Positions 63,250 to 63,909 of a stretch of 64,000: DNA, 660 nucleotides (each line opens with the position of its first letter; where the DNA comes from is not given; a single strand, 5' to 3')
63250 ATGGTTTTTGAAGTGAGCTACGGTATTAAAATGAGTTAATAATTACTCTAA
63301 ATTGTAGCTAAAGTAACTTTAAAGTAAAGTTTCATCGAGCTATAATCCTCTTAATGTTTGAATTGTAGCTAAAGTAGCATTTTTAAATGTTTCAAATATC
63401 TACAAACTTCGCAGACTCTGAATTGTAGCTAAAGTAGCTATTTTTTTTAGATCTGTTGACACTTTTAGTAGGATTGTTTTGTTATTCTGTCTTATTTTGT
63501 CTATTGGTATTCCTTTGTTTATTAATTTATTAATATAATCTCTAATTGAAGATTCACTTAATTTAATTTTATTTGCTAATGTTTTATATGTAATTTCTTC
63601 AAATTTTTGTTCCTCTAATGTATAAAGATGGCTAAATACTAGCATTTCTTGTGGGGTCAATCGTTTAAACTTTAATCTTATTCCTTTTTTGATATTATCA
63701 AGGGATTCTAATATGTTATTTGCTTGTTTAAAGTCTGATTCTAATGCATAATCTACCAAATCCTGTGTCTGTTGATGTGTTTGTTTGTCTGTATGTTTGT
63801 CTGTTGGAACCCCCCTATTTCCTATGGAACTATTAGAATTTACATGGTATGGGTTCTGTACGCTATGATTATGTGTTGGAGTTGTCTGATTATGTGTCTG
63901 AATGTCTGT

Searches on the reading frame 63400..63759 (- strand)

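Call 12: search_protein_families(library=pfam, proteins=[window:63400-63759:-], max_evalue=0.1)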
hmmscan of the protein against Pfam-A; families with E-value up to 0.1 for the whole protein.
window:63400-63759:- (119 aa): 15 families
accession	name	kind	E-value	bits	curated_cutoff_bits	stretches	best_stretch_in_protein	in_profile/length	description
PF13730.12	HTH_36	-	1.5e-06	28.3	25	1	33-84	2-54/55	Helix-turn-helix domain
PF08279.18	HTH_11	-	1.9e-06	28.1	25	1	45-91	6-51/55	HTH domain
PF13412.12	HTH_24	-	1.5e-05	24.9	21.9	1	54-84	16-46/48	Winged helix-turn-helix DNA-binding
PF21984.2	DnaD_N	-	5.2e-05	23.8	27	1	34-84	14-64/101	DnaD N-terminal domain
PF04545.22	Sigma70_r4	-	0.0014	18.6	24.1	1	32-74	3-39/50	Sigma-70, region 4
PF01399.33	PCI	-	0.0036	17.9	22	1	50-96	35-80/84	PCI domain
PF08280.17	HTH_Mga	-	0.0055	17.1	23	1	54-79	18-43/59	M protein trans-acting positive regulator (MGA) HTH domain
PF01624.25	MutS_I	-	0.0092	16.6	20.6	1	63-115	57-111/113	MutS domain I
PF03965.22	Penicillinase_R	-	0.011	16.5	22.6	1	34-84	1-50/115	Penicillinase repressor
PF01978.25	TrmB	-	0.013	15.7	25.6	1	35-84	7-51/68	Sugar-specific transcriptional regulator TrmB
PF22194.2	F-93_WHD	-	0.025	15.1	28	1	54-92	15-50/62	F-93, winged-helix domain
PF06898.16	YqfD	-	0.026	13.9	25.2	1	64-110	8-56/379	Putative stage IV sporulation protein YqfD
PF14493.12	HTH_40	-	0.028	15.2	27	1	54-89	11-48/89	Helix-turn-helix domain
PF01047.28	MarR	-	0.077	13.3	24.6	0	35-83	2-45/59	MarR family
PF01325.25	Fe_dep_repress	-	0.081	13.6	26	0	44-83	12-50/60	Iron dependent repressor, N-terminal DNA binding domain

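Call 13: search_protein_families(library=phrogs, proteins=[window:63400-63759:-], max_evalue=0.1)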
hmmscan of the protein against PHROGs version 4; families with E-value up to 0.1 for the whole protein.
window:63400-63759:- (119 aa): 12 families
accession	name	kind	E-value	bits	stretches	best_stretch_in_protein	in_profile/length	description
phrog_5978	-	unknown function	1.3e-05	25.4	1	2-99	260-354/364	-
phrog_270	-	DNA, RNA and nucleotide metabolism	0.00017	22.1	1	32-84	43-96/383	replication initiation protein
phrog_3502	-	unknown function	0.0002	22.4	1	29-99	44-115/131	-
phrog_323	-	transcription regulation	0.00024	21.7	1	32-85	95-141/319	transcriptional regulator, D5-like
phrog_428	-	DNA, RNA and nucleotide metabolism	0.00043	20.6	1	32-102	101-177/455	replication initiation protein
phrog_186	-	DNA, RNA and nucleotide metabolism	0.001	19.8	1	25-101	38-105/308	DnaD-like helicase loader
phrog_678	-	DNA, RNA and nucleotide metabolism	0.0026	18.3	1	32-101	69-131/346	replication initiation O-like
phrog_391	-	DNA, RNA and nucleotide metabolism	0.0038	17.9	1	29-92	10-74/298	replication initiation O-like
phrog_1368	-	transcription regulation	0.0076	17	1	41-97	13-66/101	transcriptional regulator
phrog_2113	-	unknown function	0.0078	17.1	1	54-92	26-65/113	-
phrog_4779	-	transcription regulation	0.059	14.9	0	55-91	15-51/98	transcriptional regulator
phrog_17670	-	unknown function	0.073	13.7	0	59-96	4-41/74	-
